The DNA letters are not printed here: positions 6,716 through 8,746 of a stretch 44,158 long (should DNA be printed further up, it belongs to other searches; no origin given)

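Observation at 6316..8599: Orphan HerA/DUF87-like ATPase with a 550-bp gene-less leader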

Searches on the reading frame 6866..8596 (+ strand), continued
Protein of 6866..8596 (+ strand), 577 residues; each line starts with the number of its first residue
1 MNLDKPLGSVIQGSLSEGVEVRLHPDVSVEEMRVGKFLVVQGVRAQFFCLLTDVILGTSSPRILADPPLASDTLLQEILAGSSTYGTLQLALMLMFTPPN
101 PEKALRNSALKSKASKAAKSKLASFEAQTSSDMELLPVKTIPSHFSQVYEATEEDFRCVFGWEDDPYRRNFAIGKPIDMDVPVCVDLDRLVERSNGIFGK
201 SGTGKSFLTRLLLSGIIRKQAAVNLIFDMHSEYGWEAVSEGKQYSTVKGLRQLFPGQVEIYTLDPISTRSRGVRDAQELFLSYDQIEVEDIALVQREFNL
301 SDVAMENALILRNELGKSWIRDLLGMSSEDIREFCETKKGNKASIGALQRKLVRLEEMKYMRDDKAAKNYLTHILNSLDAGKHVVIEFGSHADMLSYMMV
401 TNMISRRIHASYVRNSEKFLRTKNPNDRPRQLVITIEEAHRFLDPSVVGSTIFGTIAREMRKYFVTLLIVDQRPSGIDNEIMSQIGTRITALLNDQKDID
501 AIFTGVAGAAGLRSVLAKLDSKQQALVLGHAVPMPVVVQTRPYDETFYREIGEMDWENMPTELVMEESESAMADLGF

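Call 45: list_cluster_members(proteins=[P0121, P0123, P0125, P0126, P0140, P0152, P0163, P0172, P0182, P0204])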
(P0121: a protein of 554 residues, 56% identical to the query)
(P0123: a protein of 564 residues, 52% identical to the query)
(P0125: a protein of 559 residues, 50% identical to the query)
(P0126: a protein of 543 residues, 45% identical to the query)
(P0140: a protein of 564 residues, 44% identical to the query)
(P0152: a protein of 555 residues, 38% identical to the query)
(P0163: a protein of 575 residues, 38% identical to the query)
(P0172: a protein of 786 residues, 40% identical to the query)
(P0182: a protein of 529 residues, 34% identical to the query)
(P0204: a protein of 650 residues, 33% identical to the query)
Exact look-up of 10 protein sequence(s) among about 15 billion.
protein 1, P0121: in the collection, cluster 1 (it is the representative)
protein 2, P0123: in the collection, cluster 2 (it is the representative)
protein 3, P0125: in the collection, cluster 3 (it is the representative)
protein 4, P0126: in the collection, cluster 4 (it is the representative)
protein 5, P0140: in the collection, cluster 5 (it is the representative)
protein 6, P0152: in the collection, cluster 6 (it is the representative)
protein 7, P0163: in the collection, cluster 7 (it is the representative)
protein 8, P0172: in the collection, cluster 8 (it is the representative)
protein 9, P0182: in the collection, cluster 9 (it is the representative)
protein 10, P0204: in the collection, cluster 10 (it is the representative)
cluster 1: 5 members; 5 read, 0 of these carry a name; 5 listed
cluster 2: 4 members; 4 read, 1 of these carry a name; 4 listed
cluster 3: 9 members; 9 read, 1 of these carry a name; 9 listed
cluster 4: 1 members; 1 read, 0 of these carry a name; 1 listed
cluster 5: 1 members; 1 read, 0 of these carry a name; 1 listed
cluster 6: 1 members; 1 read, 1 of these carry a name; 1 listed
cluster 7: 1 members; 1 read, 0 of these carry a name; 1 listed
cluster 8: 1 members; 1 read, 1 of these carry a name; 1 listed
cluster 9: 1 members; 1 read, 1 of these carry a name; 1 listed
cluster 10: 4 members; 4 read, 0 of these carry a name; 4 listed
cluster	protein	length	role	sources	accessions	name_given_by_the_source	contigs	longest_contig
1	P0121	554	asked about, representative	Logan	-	-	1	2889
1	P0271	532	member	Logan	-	-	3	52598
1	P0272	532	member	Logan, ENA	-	-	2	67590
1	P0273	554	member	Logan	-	-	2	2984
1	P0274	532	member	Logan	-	-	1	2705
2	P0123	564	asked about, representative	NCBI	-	-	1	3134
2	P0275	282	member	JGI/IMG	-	DNA helicase HerA-like ATPase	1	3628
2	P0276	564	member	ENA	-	-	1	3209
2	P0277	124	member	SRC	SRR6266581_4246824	-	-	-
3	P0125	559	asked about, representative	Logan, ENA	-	-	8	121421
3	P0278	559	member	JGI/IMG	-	hypothetical protein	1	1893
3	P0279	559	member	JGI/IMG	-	-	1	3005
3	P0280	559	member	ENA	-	-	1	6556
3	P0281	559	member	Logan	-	-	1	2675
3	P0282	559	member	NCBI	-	-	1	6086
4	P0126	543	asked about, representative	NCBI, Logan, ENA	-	-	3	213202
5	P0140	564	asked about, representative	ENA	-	-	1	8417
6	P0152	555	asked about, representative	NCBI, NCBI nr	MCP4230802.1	MAG: ATP-binding protein [bacterium] | ATP-binding protein [bacterium]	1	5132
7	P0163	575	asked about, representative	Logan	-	-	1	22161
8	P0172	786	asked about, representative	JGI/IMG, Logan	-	Predicted ATPase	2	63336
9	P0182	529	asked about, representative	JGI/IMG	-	DNA helicase HerA-like ATPase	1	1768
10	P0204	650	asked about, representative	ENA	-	-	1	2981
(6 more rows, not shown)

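Call 46: find_homologous_proteins(query=P0152, max_evalue=1e-20)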
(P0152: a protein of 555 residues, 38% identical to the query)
Query P0152 (555 aa): 3309 proteins with E <= 1e-20 among 8000 candidates; the best 120 are listed.
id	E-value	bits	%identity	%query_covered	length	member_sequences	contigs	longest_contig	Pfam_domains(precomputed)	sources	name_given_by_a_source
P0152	0.0e+0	1217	100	100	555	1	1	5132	PF01935.24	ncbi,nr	ncbi:MAG: ATP-binding protein [bacterium]|nr:ATP-binding protein [bacterium]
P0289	0.0e+0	1046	85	100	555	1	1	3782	PF01935.24,PF13401.13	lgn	-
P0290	1.7e-254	864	88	80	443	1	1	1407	PF01935.24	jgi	jgi:DNA helicase HerA-like ATPase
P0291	5.6e-228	776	89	71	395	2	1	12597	PF01935.24,PF13401.13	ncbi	-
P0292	4.0e-182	625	55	95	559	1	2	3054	PF01935.24,PF09378.17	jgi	jgi:DNA helicase HerA-like ATPase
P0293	2.9e-180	619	54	98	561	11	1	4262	PF01935.24,PF09378.17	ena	-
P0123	9.4e-132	459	43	95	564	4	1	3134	PF01935.24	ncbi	-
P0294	4.9e-131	456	43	95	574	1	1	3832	PF01935.24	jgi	jgi:DNA helicase HerA-like ATPase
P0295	1.4e-128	448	42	95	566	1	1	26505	PF01935.24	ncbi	-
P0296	1.5e-128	448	43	95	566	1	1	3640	PF01935.24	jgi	jgi:uncharacterized protein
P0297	6.6e-128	446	45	94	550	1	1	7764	PF01935.24,PF09378.17,PF13401.13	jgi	jgi:DNA helicase HerA-like ATPase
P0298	7.7e-126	439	44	94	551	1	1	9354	PF01935.24,PF09378.17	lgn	-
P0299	9.6e-126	439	44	95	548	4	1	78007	PF01935.24,PF09378.17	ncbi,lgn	-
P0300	9.8e-125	435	44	95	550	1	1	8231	PF01935.24,PF09378.17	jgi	jgi:DNA helicase HerA-like ATPase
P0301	1.2e-124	435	43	99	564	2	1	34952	PF01935.24,PF09378.17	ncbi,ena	ncbi:MAG TPA: ATP-binding protein [Thermodesulfobacteriota bacterium]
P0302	2.0e-124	434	41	95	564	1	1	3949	PF01935.24,PF09378.17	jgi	jgi:DNA helicase HerA-like ATPase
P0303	2.2e-124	434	45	95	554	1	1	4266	PF01935.24,PF09378.17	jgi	jgi:DNA helicase HerA-like ATPase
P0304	2.8e-124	434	44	95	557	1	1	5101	PF01935.24,PF09378.17,PF13401.13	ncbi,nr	ncbi:MAG TPA: DUF87 domain-containing protein [Thermodesulfobacteriota bacterium]|nr:DUF87 domain-co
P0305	3.4e-124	434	44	95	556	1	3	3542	PF01935.24,PF09378.17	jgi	jgi:uncharacterized protein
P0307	1.0e-123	432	44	94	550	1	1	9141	PF01935.24,PF09378.17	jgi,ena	-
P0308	1.1e-123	432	45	95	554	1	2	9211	PF01935.24,PF09378.17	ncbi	-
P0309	1.6e-123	431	43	95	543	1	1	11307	PF01935.24,PF09378.17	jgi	jgi:hypothetical protein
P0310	2.6e-123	431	43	94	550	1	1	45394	PF01935.24,PF09378.17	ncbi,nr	ncbi:MAG: ATP-binding protein [Chloroflexia bacterium]|nr:ATP-binding protein [Chloroflexia bacteriu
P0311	4.0e-123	430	44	94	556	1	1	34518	PF01935.24,PF09378.17,PF13401.13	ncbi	-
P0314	6.4e-123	429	43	95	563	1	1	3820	PF01935.24,PF09378.17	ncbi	-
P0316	1.2e-122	428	42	95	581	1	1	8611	PF01935.24,PF09378.17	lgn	-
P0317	1.4e-122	428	41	95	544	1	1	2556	PF01935.24,PF09378.17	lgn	-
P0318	1.7e-122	428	41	98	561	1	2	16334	PF01935.24,PF09378.17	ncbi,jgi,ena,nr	ncbi:MAG TPA: ATP-binding protein [Chthonomonadaceae bacterium]|nr:ATP-binding protein [Chthonomonad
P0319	2.6e-122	427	42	95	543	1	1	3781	PF01935.24,PF09378.17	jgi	jgi:DNA helicase HerA-like ATPase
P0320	4.3e-122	427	43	95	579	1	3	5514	PF01935.24,PF09378.17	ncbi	-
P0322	6.6e-122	426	43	95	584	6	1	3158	PF01935.24,PF09378.17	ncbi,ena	-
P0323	8.2e-122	426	42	95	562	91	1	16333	PF01935.24,PF09378.17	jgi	-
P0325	1.3e-121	425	43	95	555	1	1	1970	PF01935.24,PF09378.17,PF13401.13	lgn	-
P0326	1.3e-121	425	43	95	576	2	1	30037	PF01935.24,PF09378.17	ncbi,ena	-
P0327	1.6e-121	425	43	95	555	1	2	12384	PF01935.24,PF09378.17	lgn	-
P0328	1.6e-121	425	43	95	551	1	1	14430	PF01935.24,PF09378.17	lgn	-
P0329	2.3e-121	424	42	95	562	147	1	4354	PF01935.24,PF09378.17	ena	-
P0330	2.7e-121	424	43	96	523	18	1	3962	PF01935.24,PF09378.17,PF13401.13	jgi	-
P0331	2.9e-121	424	42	95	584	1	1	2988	PF01935.24,PF09378.17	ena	-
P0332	4.3e-121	423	42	95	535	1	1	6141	PF01935.24,PF09378.17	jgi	jgi:DNA helicase HerA-like ATPase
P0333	4.6e-121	423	44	94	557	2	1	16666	PF01935.24,PF09378.17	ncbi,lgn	-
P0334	6.1e-121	423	41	99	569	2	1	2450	PF01935.24,PF09378.17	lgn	-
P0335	8.5e-121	422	42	98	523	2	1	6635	PF01935.24,PF09378.17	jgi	-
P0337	1.9e-120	421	42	96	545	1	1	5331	PF01935.24,PF09378.17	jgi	jgi:uncharacterized protein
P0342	2.8e-120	421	42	99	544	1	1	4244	PF01935.24,PF09378.17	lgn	-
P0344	3.9e-120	420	42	95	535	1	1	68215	PF01935.24,PF09378.17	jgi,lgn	-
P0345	5.5e-120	420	43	95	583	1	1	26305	PF01935.24,PF09378.17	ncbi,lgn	-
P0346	1.2e-119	419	43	98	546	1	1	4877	PF01935.24,PF09378.17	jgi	-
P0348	2.5e-119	418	41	95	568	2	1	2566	PF01935.24,PF09378.17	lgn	-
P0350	3.6e-119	417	41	98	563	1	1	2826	PF01935.24,PF09378.17,PF13191.13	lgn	-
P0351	4.7e-119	417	41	94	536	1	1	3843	PF01935.24,PF09378.17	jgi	jgi:uncharacterized protein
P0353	5.5e-119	416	41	99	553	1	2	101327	PF01935.24,PF09378.17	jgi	jgi:hypothetical protein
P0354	5.8e-119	416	41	99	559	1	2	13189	PF01935.24,PF09378.17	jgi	-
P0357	6.4e-119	416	43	94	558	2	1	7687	PF01935.24,PF09378.17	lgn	-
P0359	6.8e-119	416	43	94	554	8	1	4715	PF01935.24,PF09378.17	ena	-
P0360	6.9e-119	416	43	94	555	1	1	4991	PF01935.24,PF09378.17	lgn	-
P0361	7.0e-119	416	43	94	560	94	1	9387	PF01935.24,PF09378.17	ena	-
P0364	1.0e-118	416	42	99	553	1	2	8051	PF01935.24,PF09378.17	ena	-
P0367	1.1e-118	415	43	94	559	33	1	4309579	PF01935.24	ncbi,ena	-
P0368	1.2e-118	415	42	94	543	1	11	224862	PF01935.24,PF09378.17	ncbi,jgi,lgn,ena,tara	tara:strand:+ start:673 stop:2304 length:1632 start_codon:yes stop_codon:yes gene_type:complete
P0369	1.4e-118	415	43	94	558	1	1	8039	PF01935.24,PF09378.17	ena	-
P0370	1.5e-118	415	40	95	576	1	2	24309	PF01935.24,PF09378.17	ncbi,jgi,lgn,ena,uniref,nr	ncbi:MAG TPA: ATP-binding protein [Oscillatoriaceae cyanobacterium M33_DOE_052]|uniref:ATP-binding p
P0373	1.8e-118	415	40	98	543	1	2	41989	PF01935.24,PF09378.17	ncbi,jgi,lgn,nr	ncbi:MAG: ATP-binding protein [Gemmatimonadetes bacterium]|nr:MAG: ATP-binding protein [Gemmatimonad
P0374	2.3e-118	414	40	95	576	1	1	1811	PF01935.24,PF09378.17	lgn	-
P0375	2.3e-118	414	41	95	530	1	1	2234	PF01935.24,PF09378.17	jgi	-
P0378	2.6e-118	414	43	95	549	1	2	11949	PF01935.24,PF09378.17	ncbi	-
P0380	3.1e-118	414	40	95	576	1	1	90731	PF01935.24,PF09378.17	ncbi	ncbi:MAG: DUF87 domain-containing protein [Oscillatoriaceae cyanobacterium]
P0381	3.3e-118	414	43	95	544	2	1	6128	PF01935.24,PF09378.17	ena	-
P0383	3.4e-118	414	42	95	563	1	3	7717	PF01935.24,PF09378.17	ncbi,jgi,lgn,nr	ncbi:ATP-binding protein [Anaerolineae bacterium CFX9]|jgi:DNA helicase HerA-like ATPase|nr:ATP-bind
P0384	4.1e-118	414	40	95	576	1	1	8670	PF01935.24,PF09378.17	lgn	-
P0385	4.4e-118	413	40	95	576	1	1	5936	PF01935.24,PF09378.17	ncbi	-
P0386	4.4e-118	413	40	95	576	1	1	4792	PF01935.24,PF09378.17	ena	-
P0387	4.8e-118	413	43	95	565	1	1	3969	PF01935.24,PF09378.17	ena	-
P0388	5.2e-118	413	41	95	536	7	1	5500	PF01935.24,PF09378.17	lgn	-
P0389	5.2e-118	413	41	95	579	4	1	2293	PF01935.24,PF09378.17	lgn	-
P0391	5.4e-118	413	43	94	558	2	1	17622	PF01935.24,PF09378.17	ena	-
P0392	6.0e-118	413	43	95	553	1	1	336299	PF01935.24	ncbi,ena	-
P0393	6.2e-118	413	43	94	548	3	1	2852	PF01935.24,PF09378.17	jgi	jgi:DNA helicase HerA-like ATPase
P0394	6.7e-118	413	43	94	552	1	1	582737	PF01935.24,PF09378.17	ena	-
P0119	6.8e-118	413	40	95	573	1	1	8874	PF01935.24,PF09378.17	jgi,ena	-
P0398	7.6e-118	413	40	95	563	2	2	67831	PF01935.24,PF09378.17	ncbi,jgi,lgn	ncbi:MAG: helicase HerA domain-containing protein [Elainellaceae cyanobacterium]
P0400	7.8e-118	413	43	94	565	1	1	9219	PF01935.24,PF09378.17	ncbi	-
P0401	8.2e-118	413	43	94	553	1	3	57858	PF01935.24,PF09378.17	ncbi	ncbi:MAG: helicase HerA domain-containing protein [Chloroflexia bacterium]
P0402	8.5e-118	413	42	94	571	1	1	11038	PF01935.24,PF09378.17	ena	-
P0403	8.5e-118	413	40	99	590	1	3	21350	PF01935.24,PF09378.17,PF05872.19,PF13401.13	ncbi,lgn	-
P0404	9.1e-118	412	41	98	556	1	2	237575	PF01935.24,PF05872.19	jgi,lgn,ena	-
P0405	9.3e-118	412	39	95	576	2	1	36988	PF01935.24,PF09378.17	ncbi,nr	ncbi:MAG: ATP-binding protein [Oscillatoria sp. SIO1A7]|nr:ATP-binding protein [Oscillatoria sp. SIO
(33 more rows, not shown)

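Call 47: find_encoding_contigs(protein=P0310, flank=4000, max_places=1)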
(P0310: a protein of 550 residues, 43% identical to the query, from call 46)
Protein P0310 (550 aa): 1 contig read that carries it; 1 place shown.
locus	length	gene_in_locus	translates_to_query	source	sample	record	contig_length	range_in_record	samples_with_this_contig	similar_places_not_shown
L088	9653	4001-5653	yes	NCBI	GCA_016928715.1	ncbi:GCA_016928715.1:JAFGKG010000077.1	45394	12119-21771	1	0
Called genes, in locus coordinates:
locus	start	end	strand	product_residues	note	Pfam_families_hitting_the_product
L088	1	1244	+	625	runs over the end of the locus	PF00664:ABC_membrane, PF00005:ABC_tran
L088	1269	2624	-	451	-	PF00483:NTP_transferase, PF12804:NTP_transf_3, PF25084:LbH_EIF2B, PF00132:Hexapep, PF14602:Hexapep_2 (faint), PF25087:GMPPB_C (faint), PF00132:Hexapep (weak)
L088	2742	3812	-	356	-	PF03706:LPG_synthase_TM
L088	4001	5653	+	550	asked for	PF09378:HAS-barrel, PF01935:DUF87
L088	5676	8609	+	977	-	PF17764:PriA_3primeBD, PF00270:DEAD, PF04851:ResIII, PF18319:Zn_ribbon_PriA, PF00271:Helicase_C, PF18074:PriA_C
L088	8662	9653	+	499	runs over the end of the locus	-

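Call 48: find_encoding_contigs(protein=P0373, flank=4000, max_places=1)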
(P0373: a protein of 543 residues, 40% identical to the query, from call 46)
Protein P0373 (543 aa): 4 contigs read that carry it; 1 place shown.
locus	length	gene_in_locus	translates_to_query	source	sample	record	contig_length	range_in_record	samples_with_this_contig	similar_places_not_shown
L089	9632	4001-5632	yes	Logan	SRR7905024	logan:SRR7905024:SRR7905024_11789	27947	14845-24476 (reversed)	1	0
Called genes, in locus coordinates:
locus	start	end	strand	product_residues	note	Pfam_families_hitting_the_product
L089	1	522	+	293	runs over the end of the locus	PF00877:NLPC_P60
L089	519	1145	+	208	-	-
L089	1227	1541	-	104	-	PF22746:SHOCT-like_DUF2089-C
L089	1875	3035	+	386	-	PF00365:PFK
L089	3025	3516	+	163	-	-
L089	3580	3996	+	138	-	PF01740:STAS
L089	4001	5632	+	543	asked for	PF09378:HAS-barrel (weak), PF01935:DUF87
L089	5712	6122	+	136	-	PF01894:YjbQ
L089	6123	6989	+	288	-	PF00069:Pkinase, PF07714:PK_Tyr_Ser-Thr, PF17667:Pkinase_fungal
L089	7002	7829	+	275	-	PF00069:Pkinase, PF07714:PK_Tyr_Ser-Thr, PF01636:APH (weak), PF03109:ABC1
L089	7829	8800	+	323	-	-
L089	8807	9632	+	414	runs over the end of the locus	PF00109:ketoacyl-synt, PF02801:Ketoacyl-synt_C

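Call 49: find_encoding_contigs(protein=P0367, flank=4000, max_places=1)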
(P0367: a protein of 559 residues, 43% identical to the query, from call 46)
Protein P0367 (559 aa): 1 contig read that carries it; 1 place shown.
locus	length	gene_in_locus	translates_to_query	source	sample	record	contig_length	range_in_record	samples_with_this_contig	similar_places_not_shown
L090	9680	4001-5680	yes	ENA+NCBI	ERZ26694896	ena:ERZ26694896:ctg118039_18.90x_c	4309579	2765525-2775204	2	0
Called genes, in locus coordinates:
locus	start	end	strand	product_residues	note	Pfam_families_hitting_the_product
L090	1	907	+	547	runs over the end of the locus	PF02776:TPP_enzyme_N, PF00205:TPP_enzyme_M, PF02775:TPP_enzyme_C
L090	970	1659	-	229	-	PF18917:LiaI-LiaF-like_TM1 (faint), PF22570:LiaF-TM, PF09922:LiaF-like_C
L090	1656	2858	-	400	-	PF02086:MethyltransfD12 (faint), PF01555:N6_N4_Mtase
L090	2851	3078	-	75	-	PF09499:RE_ApaLI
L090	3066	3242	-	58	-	-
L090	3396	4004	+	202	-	-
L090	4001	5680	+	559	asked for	PF01935:DUF87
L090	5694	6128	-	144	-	PF13650:Asp_protease_2 (weak)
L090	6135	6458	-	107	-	PF18929:DUF5678 (weak)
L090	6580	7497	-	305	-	PF01063:Aminotran_4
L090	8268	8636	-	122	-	PF04480:DUF559, PF18741:MTES_1575 (weak)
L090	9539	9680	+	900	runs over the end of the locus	-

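Call 53: search_solved_structures(query=A2, max_evalue=0.001)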
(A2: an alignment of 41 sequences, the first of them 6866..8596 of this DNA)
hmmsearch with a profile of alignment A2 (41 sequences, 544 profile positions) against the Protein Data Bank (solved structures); distinct sequences matched with E-value up to 0.001: 9.
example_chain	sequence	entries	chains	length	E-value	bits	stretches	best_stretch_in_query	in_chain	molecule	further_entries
8wiv_A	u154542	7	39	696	1.2e-26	96.7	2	397-506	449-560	Helicase HerA central domain-containing protein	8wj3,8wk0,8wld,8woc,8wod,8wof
4d2i_A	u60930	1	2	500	2.8e-26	95.5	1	319-513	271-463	HERA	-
9c1m_M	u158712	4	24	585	1.6e-22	83.1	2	335-510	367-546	ATP-binding protein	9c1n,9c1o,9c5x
9x1l_A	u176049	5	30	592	6.1e-22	81.2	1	398-515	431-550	DNA helicase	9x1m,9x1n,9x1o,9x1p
8xau_A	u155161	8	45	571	5.3e-19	71.5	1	374-510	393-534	ATP-binding protein | HerA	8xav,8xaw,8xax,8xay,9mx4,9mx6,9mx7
8ziq_M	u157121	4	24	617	5.6e-17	64.8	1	369-507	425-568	HerA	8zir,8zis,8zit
8yho_A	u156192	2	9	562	3.9e-15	58.7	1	397-507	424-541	DUF87 domain-containing protein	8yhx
8j4u_M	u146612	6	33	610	7.5e-14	54.5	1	391-509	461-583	Nucleoside triphosphate hydrolase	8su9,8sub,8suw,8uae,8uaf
8wet_A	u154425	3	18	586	4.4e-13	51.9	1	396-471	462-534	TdpA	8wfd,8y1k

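Call 63: predict_structure(alignment_id=A2)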
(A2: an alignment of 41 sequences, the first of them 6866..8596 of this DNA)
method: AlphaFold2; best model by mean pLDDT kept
length: 577 residues; sequences in the alignment: 41
mean_pLDDT: 85.5   pTM: 0.84
mean pLDDT of the five models: 85.5, 84.2, 82.3, 82.2, 81.2
residues with pLDDT >= 90: 294; 70-90: 210; 50-70: 57; < 50: 16
segments of 3 or more residues with pLDDT < 50: 118-122, 124-127
pLDDT, mean of each block of 10 residues (from residue 1): 76 91 90 90 91 88 83 82 87 83 66 53 46 79 93 89 84 90 93 94 89 94 94 80 74 92 90 87 90 89 94 94 94 91 94 91 76 93 94 88 91 93 92 94 86 84 92 94 93 90 86 84 87 92 83 62 57 51
secondary structure, 60 per line:
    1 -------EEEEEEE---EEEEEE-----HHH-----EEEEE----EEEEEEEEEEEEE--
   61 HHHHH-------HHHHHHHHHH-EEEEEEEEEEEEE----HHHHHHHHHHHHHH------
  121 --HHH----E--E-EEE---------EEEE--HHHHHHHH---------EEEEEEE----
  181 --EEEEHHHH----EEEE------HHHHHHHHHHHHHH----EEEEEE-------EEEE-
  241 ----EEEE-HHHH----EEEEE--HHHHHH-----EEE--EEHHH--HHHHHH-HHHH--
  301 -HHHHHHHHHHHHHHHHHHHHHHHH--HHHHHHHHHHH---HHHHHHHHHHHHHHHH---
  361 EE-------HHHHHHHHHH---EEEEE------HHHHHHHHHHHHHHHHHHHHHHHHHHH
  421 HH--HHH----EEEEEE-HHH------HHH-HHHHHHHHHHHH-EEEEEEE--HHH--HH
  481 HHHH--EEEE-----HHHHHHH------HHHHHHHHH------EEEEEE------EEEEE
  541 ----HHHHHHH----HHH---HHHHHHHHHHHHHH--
elements in order: E8-14 E18-23 E37-41 E46-58 H61-65 H73-82 E84-96 H101-114 E135-137 E147-150 H153-160 E170-176 E183-186 H187-190 E195-198 H205-218 E223-228 E236-239 E245-248 H250-253 E258-262 H265-270 E276-278 H288-293 H295-298 H302-325 H328-338 H342-357 H370-379 E383-387 H394-422 E432-437 H452-463 E465-471 H479-484 E487-490 H496-502 H509-517 E524-529 E536-540 H545-551 H562-575
